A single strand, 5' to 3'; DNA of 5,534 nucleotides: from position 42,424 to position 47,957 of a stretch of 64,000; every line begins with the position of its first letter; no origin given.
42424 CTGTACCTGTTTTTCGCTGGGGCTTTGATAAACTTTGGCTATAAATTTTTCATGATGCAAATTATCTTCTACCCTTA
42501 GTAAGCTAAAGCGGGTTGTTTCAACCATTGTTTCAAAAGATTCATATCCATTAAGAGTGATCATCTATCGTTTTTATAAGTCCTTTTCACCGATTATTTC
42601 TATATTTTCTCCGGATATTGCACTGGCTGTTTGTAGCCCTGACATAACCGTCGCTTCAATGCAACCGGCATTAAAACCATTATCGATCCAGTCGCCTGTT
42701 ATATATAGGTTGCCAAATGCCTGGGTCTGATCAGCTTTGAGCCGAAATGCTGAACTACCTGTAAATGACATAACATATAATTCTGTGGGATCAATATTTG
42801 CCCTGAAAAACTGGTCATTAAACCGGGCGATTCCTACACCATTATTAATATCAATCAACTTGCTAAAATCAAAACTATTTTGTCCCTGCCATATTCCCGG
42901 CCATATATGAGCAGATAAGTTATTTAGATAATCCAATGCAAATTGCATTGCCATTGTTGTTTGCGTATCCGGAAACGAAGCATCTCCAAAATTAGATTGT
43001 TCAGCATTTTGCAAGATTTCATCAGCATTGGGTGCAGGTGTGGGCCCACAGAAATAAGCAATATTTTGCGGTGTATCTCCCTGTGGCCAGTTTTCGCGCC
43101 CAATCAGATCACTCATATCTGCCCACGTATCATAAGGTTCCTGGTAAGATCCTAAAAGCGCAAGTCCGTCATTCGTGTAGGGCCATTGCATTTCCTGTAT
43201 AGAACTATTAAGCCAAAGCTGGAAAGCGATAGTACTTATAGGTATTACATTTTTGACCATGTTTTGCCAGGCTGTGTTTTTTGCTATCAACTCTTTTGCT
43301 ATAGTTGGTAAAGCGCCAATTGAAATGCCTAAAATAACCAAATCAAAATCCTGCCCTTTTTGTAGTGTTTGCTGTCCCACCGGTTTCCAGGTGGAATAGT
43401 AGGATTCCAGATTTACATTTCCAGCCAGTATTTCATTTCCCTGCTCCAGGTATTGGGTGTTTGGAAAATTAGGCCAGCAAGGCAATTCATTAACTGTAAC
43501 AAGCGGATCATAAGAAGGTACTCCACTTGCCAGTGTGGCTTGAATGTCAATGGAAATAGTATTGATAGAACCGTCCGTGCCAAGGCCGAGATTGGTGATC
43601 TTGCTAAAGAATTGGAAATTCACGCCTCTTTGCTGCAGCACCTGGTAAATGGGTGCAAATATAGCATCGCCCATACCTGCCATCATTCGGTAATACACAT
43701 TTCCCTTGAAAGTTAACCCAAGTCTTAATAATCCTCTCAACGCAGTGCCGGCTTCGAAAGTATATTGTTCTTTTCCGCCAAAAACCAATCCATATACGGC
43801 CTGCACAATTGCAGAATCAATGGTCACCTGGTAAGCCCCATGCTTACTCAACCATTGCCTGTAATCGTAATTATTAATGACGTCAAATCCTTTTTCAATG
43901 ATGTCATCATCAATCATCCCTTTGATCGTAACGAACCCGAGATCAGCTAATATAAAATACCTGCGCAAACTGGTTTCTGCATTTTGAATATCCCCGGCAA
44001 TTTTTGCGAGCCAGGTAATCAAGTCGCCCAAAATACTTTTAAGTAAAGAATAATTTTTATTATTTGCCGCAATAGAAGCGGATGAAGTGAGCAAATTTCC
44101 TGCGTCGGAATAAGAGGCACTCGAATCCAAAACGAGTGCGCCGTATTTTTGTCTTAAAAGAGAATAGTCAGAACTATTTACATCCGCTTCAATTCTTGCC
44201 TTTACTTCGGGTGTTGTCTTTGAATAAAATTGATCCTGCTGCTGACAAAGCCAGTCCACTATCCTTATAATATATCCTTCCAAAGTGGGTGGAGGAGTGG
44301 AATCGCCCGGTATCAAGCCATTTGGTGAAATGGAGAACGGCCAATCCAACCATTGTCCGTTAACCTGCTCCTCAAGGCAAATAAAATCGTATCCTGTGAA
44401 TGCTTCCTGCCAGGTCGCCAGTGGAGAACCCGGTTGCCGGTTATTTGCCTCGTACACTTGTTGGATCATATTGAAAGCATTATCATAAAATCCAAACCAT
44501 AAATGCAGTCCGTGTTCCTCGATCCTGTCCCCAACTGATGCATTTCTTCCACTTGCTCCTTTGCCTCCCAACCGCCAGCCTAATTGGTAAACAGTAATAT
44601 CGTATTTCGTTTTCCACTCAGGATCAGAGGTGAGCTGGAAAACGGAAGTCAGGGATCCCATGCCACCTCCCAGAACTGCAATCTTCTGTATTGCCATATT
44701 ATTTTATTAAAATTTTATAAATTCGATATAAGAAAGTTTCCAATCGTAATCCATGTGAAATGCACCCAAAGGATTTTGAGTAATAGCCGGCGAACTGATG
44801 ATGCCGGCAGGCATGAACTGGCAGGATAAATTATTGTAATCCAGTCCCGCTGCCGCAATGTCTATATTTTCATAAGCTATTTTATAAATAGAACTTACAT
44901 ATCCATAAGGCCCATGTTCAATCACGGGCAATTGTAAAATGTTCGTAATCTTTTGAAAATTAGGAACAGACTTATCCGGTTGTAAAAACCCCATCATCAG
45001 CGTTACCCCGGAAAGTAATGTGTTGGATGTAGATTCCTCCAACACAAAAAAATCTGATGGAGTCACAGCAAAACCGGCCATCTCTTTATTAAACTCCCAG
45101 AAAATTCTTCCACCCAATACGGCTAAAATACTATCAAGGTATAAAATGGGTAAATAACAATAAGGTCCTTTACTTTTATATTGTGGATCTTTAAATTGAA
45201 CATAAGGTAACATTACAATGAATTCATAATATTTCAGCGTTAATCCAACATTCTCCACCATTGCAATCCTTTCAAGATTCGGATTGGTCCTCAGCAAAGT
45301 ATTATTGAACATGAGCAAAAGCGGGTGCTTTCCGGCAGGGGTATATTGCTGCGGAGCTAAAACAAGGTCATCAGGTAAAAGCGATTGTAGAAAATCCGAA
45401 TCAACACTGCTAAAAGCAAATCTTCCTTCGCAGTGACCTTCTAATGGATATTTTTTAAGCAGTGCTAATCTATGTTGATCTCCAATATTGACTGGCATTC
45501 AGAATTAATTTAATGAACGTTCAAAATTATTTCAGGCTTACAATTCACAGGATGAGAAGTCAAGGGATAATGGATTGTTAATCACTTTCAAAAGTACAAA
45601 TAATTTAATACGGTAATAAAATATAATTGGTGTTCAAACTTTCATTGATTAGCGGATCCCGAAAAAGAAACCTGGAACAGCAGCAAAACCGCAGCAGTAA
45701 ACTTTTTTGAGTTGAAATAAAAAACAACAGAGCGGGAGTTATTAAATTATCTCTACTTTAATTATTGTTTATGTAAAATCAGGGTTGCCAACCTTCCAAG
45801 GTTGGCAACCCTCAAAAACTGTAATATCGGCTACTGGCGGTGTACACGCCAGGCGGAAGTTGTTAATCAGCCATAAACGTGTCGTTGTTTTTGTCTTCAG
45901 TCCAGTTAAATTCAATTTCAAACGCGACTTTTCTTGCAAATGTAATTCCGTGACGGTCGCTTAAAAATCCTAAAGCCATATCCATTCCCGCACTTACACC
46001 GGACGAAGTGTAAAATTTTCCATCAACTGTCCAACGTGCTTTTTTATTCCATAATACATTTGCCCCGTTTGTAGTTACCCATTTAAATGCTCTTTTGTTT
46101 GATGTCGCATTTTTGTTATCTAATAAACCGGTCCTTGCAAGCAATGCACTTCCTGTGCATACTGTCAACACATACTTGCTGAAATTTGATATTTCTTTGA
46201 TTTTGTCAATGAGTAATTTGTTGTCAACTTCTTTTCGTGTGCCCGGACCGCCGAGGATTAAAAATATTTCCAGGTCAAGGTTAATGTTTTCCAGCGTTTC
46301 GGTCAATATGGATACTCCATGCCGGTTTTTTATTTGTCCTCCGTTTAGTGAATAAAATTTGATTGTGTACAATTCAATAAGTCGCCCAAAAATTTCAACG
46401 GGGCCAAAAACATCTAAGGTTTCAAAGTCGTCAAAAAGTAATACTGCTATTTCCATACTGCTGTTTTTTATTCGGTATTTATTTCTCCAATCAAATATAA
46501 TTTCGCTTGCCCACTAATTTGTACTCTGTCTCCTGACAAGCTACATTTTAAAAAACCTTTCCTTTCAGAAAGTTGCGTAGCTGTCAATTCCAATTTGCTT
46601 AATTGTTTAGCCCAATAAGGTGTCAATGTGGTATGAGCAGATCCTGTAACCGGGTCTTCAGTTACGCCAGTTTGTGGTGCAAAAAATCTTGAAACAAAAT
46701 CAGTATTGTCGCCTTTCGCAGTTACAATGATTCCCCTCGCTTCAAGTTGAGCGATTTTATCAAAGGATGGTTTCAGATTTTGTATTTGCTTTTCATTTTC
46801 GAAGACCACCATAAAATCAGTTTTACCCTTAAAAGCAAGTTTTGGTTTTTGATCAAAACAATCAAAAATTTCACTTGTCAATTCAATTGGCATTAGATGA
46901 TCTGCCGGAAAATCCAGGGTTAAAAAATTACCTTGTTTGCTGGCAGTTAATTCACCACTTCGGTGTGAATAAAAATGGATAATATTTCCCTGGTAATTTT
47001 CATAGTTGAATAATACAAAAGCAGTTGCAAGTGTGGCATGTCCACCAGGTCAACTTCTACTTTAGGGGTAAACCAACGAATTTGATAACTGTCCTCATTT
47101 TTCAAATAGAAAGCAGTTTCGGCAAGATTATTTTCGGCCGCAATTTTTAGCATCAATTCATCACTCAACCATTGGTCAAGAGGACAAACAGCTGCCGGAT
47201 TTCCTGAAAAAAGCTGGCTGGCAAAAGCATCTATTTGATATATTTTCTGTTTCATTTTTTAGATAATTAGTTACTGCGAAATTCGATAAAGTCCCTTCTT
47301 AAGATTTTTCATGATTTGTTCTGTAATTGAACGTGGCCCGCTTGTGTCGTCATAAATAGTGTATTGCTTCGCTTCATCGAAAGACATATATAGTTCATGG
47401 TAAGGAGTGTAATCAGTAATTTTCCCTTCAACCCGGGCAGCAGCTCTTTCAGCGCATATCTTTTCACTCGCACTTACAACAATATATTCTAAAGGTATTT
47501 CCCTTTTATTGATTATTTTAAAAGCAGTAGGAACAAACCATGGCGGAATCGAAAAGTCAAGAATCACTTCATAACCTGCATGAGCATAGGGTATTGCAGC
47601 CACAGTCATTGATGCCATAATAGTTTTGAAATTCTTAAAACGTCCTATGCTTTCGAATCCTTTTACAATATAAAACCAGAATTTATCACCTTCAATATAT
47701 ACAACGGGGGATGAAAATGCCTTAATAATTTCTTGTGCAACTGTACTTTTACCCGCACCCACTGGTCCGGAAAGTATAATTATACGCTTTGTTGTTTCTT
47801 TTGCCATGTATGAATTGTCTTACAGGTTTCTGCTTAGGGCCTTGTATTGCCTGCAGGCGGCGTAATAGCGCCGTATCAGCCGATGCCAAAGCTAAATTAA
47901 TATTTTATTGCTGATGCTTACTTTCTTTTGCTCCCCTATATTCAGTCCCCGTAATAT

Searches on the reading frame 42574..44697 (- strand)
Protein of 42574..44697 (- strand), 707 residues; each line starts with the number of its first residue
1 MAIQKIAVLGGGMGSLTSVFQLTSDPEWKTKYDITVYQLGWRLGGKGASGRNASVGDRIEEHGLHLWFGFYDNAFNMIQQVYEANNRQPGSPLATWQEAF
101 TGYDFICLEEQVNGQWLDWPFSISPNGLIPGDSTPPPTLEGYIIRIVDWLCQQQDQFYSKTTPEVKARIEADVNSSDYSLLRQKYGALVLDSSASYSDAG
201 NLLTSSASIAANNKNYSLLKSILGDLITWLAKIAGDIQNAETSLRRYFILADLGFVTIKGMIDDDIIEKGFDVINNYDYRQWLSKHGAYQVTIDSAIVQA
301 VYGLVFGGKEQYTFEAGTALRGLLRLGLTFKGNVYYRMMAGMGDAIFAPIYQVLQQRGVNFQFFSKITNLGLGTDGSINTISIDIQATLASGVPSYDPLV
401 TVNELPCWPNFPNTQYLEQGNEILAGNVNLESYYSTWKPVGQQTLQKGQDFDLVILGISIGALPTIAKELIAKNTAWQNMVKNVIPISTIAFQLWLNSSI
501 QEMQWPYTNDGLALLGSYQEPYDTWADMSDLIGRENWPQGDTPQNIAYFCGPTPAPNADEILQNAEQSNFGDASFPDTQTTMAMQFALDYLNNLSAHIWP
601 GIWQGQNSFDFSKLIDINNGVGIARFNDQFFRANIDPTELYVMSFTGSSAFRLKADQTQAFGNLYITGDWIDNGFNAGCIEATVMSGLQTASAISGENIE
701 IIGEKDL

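Call 12: search_protein_families(library=pfam, proteins=[window:42574-44697:-])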
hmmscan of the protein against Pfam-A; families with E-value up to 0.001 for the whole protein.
window:42574-44697:- (707 aa): 1 family
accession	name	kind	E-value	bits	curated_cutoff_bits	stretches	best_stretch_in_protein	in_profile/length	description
PF13450.12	NAD_binding_8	-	1.3e-06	29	21.9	1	8-80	1-67/68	NAD(P)-binding Rossmann-like domain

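Call 72: search_protein_families(library=ncbifam, proteins=[window:42574-44697:-], max_evalue=0.01)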
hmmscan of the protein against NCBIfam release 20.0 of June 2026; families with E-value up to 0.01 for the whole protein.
window:42574-44697:- (707 aa): 3 families
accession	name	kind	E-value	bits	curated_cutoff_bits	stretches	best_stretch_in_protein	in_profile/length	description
TIGR03467.1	HpnE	equivalog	1.9e-07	30.8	283.05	0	6-90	1-80/430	hydroxysqualene dehydroxylase HpnE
TIGR02732.1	zeta_caro_desat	equivalog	6.7e-05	22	622.15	1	5-86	1-75/474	9,9'-di-cis-zeta-carotene desaturase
TIGR02731.1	phytoene_desat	equivalog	0.0054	15.5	569.4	0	41-81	32-70/453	15-cis-phytoene desaturase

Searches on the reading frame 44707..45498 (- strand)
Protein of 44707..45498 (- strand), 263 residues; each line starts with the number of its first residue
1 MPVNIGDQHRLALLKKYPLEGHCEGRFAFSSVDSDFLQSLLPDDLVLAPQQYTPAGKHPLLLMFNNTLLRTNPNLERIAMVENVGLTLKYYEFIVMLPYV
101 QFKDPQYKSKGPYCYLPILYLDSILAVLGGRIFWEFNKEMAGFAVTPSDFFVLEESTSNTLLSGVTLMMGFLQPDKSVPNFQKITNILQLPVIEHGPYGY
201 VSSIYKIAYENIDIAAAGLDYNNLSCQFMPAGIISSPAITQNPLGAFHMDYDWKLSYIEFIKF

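Call 12: search_protein_families(library=pfam, proteins=[window:44707-45498:-])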
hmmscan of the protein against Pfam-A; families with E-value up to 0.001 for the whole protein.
window:44707-45498:- (263 aa): 1 family
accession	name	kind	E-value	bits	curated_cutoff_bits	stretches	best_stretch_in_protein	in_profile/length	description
PF06314.16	ADC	-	2.3e-06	27.7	29.8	1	1-167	2-139/238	Acetoacetate decarboxylase (ADC)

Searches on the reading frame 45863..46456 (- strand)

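Call 12: search_protein_families(library=pfam, proteins=[window:45863-46456:-])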
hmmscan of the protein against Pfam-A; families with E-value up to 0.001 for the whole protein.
window:45863-46456:- (197 aa): 1 family
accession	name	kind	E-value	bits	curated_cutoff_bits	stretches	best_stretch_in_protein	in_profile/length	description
PF01965.30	DJ-1_PfpI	-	1.7e-20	73.9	26.6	1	2-165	2-163/165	DJ-1/PfpI family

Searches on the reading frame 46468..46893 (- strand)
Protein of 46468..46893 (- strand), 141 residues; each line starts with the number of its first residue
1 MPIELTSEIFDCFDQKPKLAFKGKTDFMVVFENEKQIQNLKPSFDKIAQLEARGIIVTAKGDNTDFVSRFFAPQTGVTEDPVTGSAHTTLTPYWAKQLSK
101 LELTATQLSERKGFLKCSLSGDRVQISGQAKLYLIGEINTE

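Call 12: search_protein_families(library=pfam, proteins=[window:46468-46893:-])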
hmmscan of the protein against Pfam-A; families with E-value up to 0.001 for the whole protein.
window:46468-46893:- (141 aa): 1 family
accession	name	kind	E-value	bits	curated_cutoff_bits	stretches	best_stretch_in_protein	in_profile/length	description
PF02567.21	PhzC-PhzF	-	7.5e-23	81.8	27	1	16-131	146-276/281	Phenazine biosynthesis-like protein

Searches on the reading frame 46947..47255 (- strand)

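Call 12: search_protein_families(library=pfam, proteins=[window:46947-47255:-])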
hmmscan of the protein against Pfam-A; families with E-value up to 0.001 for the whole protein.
window:46947-47255:- (102 aa): 1 family
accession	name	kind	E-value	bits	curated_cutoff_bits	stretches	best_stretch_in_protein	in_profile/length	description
PF02567.21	PhzC-PhzF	-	2.4e-20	73.7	27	1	8-70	1-66/281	Phenazine biosynthesis-like protein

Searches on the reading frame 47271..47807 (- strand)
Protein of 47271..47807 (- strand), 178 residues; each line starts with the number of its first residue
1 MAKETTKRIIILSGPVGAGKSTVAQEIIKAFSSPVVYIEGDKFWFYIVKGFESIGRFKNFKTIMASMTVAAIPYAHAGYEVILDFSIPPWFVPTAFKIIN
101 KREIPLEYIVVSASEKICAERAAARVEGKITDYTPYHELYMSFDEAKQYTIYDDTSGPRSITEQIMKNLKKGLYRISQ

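Call 12: search_protein_families(library=pfam, proteins=[window:47271-47807:-])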
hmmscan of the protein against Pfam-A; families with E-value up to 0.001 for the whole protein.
window:47271-47807:- (178 aa): 11 families
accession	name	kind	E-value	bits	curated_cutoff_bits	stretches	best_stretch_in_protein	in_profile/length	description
PF13671.12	AAA_33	-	1.3e-08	35.7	27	1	10-127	2-120/143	AAA domain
PF07931.18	CPT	-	3.8e-06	27.3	22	1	8-127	2-130/172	Chloramphenicol phosphotransferase-like protein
PF13238.12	AAA_18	-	8.4e-06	26.7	29.4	1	10-130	1-118/128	AAA domain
PF13173.12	AAA_14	-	3.1e-05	24.4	27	1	7-131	2-116/129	AAA domain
PF20720.3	nSTAND3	-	4.4e-05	23.7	27.2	0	6-33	16-43/155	Novel STAND NTPase 3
PF13401.12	AAA_22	-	8.5e-05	23.3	27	1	5-39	3-40/130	AAA domain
PF08298.17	AAA_PrkA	-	0.00021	20.9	25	1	3-38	81-116/358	PrkA AAA domain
PF13191.12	AAA_16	-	0.00052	21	32.6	0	5-40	22-58/167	AAA ATPase domain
PF00004.35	AAA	-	0.00072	20.5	21.2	0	10-44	1-35/131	ATPase family associated with various cellular activities (AAA)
PF06414.18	Zeta_toxin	-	0.00081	19.3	22.3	0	5-47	14-58/199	Zeta toxin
PF07728.20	AAA_5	-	0.00086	19.8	22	0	10-44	2-37/139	AAA domain (dynein-related subfamily)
